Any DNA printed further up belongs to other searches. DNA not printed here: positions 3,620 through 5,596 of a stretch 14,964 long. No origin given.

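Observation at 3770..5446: Unusual domain fusion: DUF2225 zinc-ribbon/TPR-like domain joined to a bona fide cyclic-nucleotide-binding domain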

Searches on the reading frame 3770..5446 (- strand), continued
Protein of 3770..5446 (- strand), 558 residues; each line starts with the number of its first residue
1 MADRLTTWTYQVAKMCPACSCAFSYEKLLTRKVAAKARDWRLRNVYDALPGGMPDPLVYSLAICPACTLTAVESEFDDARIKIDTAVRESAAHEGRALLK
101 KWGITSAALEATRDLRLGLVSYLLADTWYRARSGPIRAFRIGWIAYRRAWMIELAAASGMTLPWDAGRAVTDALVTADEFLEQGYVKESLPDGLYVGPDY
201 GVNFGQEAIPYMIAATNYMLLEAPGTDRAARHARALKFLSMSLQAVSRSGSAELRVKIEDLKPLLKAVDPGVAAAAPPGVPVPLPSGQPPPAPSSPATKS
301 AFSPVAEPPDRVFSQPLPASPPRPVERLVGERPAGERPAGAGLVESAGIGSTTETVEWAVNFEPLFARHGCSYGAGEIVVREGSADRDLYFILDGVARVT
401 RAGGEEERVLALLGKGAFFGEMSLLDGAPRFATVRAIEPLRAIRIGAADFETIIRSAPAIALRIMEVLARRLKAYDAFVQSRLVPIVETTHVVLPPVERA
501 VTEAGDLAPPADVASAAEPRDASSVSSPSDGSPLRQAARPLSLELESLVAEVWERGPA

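Call 36: find_related_loci(query=A1, collection=genome_contigs, flank=10000)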
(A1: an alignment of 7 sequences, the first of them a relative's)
Query A1 (558 aa) in genome_contigs; peptide patterns used: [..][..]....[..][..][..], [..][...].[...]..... (x = any residue, [..] = any of these).
458 stretches matched a pattern; 418 encode a relative of the query (tblastn E <= 1e-3); the best 80 are kept; 80 distinct loci.
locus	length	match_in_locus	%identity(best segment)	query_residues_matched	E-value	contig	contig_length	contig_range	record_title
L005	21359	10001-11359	39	1-487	7e-103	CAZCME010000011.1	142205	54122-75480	MAG TPA_asm: uncultured bacterium isolate binchicken_co248_269 genome assembly, contig: NODE_65_length_142205_cov_9.6118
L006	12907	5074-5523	34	331-479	2e-17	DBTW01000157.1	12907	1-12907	MAG TPA_asm: Spirochaetaceae bacterium UBA1306 UBA1306_contig_1360, whole genome shotgun sequence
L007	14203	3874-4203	42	373-481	9e-17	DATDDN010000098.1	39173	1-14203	MAG TPA_asm: Gallionellaceae bacterium isolate SMAG_U175 k141_115252, whole genome shotgun sequence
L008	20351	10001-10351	38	369-489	1e-16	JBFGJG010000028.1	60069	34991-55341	MAG: Gemmatimonadales bacterium isolate Mix_sand03.2021.01.D.106 k141_918972_length_60069_cov_16.8227, whole genome shot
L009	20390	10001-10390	36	355-487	1e-16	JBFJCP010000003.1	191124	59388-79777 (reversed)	MAG: Gemmatimonadales bacterium isolate Mix_sand15.2022.01.G.23 k141_2122834_length_191124_cov_17.6793, whole genome sho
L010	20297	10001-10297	41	375-477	2e-16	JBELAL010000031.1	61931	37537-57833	MAG: Holophaga sp. isolate SPRUCE 92 SPRUCE_92_31, whole genome shotgun sequence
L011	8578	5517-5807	44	378-473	3e-16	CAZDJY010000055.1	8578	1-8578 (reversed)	MAG TPA_asm: uncultured Zetaproteobacteria bacterium isolate binchicken_co275_172 genome assembly, contig: NODE_13705_le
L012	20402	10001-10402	36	373-499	2e-16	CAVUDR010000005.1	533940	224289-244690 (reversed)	MAG: uncultured beta proteobacterium isolate MFD02832.bin.3.67 genome assembly, contig: contig_2650, whole genome shotgu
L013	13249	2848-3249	36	373-499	2e-16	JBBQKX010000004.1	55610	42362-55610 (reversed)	MAG: Burkholderiales bacterium isolate Co_metawrap_545 Cmw_545_k141_16454238_length_55610_cov_14.9980, whole genome shot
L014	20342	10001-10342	36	372-484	3e-16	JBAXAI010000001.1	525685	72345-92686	MAG: Spirochaetales bacterium isolate ELA137 MAG137_1, whole genome shotgun sequence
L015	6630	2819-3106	47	377-470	4e-16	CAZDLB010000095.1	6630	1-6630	MAG TPA_asm: uncultured Zetaproteobacteria bacterium isolate SRP162660_co3_87 genome assembly, contig: NODE_5228_length_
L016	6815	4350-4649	48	373-476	6e-16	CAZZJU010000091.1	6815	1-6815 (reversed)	MAG TPA_asm: uncultured Thermotogae bacterium isolate SRP128015_co1_136 genome assembly, contig: NODE_19382_length_6815_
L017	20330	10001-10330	38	373-481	6e-16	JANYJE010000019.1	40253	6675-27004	MAG: Nitrosomonadales bacterium isolate GL140_3_metabinner_61_sub GL140_3_k141_3353534, whole genome shotgun sequence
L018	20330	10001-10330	35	373-482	8e-16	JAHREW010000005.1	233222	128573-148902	MAG: Microcoleus sp. CAWBG506 NZ_CAWBG506_scaffold_5, whole genome shotgun sequence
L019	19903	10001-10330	35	373-482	1e-15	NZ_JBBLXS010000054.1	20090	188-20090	Microcoleus anatoxicus PTRS2 239, whole genome shotgun sequence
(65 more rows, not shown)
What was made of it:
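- Tried and rejected: The GTDB species scan found one genome (call 36).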

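Call 38: list_cluster_members(proteins=[P0001, P0041, P0042, P0085, P0089, P0098, P0109, P0081, P0044, P0045])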
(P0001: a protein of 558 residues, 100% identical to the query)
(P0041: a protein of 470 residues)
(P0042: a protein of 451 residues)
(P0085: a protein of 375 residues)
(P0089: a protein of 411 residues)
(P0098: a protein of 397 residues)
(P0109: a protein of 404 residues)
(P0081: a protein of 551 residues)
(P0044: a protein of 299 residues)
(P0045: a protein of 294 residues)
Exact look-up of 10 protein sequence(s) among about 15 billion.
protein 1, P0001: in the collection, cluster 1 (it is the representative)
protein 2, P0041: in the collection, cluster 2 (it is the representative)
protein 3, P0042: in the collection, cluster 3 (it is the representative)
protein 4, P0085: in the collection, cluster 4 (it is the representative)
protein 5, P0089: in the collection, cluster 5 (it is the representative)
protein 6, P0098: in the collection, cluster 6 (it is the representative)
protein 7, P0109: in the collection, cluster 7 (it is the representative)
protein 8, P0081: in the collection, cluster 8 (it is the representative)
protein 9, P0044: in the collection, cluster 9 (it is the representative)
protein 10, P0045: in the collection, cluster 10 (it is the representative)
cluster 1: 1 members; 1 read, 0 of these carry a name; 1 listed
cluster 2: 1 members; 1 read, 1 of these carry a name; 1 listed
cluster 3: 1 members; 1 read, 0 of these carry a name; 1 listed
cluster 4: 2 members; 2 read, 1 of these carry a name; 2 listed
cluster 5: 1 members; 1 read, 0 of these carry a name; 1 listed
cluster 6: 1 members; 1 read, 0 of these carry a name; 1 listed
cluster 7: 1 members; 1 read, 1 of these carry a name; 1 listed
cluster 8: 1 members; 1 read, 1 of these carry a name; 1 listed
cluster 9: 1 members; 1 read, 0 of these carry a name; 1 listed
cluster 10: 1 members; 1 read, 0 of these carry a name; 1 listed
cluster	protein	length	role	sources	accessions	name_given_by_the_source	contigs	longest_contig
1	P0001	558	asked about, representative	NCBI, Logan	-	-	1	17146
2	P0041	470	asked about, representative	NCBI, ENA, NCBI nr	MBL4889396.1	MAG: DUF2225 domain-containing protein [Candidatus Lindowbacteria bacterium] | DUF2225 domain-containing protein [Candidatus Lindowbacteria bacterium]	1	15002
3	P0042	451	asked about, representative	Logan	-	-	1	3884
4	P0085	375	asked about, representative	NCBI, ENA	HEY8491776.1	MAG TPA: DUF2225 domain-containing protein [Dehalococcoidia bacterium]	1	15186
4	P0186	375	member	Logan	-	-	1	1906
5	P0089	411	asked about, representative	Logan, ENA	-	-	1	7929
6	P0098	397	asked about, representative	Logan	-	-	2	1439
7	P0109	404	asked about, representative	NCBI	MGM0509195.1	MAG: DUF2225 domain-containing protein [Fusobacteriota bacterium]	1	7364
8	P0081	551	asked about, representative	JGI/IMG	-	hypothetical protein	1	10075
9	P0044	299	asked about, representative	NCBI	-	-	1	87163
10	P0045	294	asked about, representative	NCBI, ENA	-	-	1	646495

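Call 50: find_encoding_contigs(protein=P0007, flank=10000, max_places=2)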
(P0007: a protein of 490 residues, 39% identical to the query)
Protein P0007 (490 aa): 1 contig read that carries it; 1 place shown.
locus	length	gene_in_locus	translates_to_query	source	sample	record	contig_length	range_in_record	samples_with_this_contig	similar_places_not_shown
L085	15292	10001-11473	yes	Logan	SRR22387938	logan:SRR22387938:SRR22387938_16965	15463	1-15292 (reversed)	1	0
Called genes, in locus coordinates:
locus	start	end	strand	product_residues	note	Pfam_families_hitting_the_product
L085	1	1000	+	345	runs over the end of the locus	PF03706:LPG_synthase_TM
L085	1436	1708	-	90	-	PF05402:PqqD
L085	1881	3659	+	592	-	PF21760:SecD_1st, PF22599:SecDF_P1_head, PF02355:SecD_SecF_C, PF03176:MMPL (weak)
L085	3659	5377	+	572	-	PF07549:Sec_GG (weak), PF02355:SecD_SecF_C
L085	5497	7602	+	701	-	PF13328:HD_4, PF01966:HD (weak), PF04607:RelA_SpoT, PF02824:TGS, PF28438:RelA_RIS, PF01842:ACT, PF13291:ACT_4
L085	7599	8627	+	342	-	PF04055:Radical_SAM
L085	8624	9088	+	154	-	PF12694:cpYpsA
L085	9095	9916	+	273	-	PF08501:Shikimate_dh_N, PF18317:SDH_C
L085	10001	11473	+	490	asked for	PF09986:DUF2225, PF00027:cNMP_binding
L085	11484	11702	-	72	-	PF02021:UPF0102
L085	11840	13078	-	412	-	PF13487:HD_5, PF01966:HD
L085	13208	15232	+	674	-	-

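Call 51: find_encoding_contigs(protein=P0004, flank=10000, max_places=2)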
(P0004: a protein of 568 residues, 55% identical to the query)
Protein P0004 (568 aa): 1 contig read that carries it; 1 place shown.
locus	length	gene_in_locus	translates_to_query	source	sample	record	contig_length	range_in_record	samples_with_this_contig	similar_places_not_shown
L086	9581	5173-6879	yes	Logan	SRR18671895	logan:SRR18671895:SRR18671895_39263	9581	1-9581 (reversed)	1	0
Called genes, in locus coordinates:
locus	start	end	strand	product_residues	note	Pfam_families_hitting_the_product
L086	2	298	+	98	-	?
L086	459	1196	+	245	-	PF04402:SIMPL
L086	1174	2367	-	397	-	PF00999:Na_H_Exchanger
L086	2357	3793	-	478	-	PF02254:TrkA_N, PF02080:TrkA_C, PF00582:Usp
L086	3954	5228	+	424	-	PF01547:SBP_bac_1, PF13416:SBP_bac_8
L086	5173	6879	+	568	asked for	PF09986:DUF2225, PF00027:cNMP_binding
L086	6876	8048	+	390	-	PF04055:Radical_SAM, PF19288:CofH_C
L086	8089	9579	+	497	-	?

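Call 59: search_protein_families(library=padloc, proteins=[window:3770-5446:-, L002:7361-9190:-, L002:9232-9966:-, L002:12510-12995:+], max_evalue=0.01)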
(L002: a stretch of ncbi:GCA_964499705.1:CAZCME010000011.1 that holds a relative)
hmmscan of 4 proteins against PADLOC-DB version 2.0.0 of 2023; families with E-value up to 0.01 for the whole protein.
window:3770-5446:- (558 aa): 5 families
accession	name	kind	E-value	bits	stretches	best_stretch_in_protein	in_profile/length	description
PDLC02371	PycTIR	-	4.3e-15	53.8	1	373-480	42-146/288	-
PDLC00731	Effector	-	1.6e-14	51.6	1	373-481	45-150/306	TIR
PDLC00732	Effector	-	2.5e-10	37.8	1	375-481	43-146/301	TIR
PDLC00730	Effector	-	9.1e-06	23.1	1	373-471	61-157/299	TIR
PDLC00734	PycC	-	0.00057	17.1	1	372-473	37-140/374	Pycsar cyclase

L002:7361-9190:- (609 aa): 6 families
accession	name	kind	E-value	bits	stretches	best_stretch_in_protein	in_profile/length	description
PDLC02367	PycC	-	2.9e-12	44.5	1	437-576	44-193/226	-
PDLC00766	PycC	-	2.6e-08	31.6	1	437-574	44-194/232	Pycsar cyclase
PDLC02369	PycC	-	1.8e-06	25.7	1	428-573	38-189/248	-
PDLC00734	PycC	-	2.1e-06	25.1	1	433-557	186-321/374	Pycsar cyclase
PDLC00763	PycC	-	8.5e-05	20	1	431-573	48-205/268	Pycsar cyclase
PDLC02366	PycC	-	0.0027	14.7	1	497-601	120-225/486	-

L002:9232-9966:- (244 aa): 0 families

L002:12510-12995:+ (161 aa): 4 families
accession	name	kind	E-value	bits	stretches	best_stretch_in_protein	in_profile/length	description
PDLC02371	PycTIR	-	1.2e-10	39.2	1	3-143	12-142/288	-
PDLC00731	Effector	-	2.9e-10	37.6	1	3-146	15-148/306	TIR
PDLC00732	Effector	-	2.5e-07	27.9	1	3-146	11-144/301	TIR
PDLC00730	Effector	-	0.00013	19.3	1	21-123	48-146/299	TIR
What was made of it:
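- On Pycsar effector (PycTIR/PycTM): PADLOC matches are confined to profile positions 42-146, the CNB part (call 59).
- PADLOC PycTIR and other effector models hit the protein at E 4e-15 to 9e-6 (call 59).
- Tried and rejected: PADLOC hits cover the CNB part only (call 59).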

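Call 75: find_related_loci(query=A1, collection=metagenome_contigs, flank=6000)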
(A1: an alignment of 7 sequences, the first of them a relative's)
Query A1 (558 aa) in metagenome_contigs; peptide patterns used: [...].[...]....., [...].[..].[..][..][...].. (x = any residue, [..] = any of these).
600 stretches matched a pattern (row limit reached: there are more); 509 encode a relative of the query (tblastn E <= 1e-3); the best 80 are kept; 80 distinct loci.
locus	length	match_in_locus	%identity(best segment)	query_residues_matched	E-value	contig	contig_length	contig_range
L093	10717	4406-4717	43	372-479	1e-18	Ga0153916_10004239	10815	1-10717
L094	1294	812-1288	38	311-473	5e-19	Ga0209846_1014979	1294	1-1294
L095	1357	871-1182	43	372-479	6e-19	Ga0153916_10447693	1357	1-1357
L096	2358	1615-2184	36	311-500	2e-18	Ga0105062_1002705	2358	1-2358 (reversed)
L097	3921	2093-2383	46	375-475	7e-18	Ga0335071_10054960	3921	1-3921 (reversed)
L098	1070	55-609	34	295-483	3e-18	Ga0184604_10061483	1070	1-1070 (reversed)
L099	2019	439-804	38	373-489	2e-17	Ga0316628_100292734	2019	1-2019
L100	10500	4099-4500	37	373-499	4e-17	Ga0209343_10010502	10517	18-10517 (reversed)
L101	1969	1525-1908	36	350-481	4e-17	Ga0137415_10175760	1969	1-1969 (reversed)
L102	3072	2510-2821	39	379-481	1e-16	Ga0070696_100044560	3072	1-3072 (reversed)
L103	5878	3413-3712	48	373-476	2e-16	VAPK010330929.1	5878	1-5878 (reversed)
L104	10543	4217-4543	42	373-480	4e-16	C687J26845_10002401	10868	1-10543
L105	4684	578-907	35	373-482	4e-16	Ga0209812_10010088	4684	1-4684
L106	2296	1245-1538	45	375-476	5e-16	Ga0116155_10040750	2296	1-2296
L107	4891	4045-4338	41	375-476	6e-16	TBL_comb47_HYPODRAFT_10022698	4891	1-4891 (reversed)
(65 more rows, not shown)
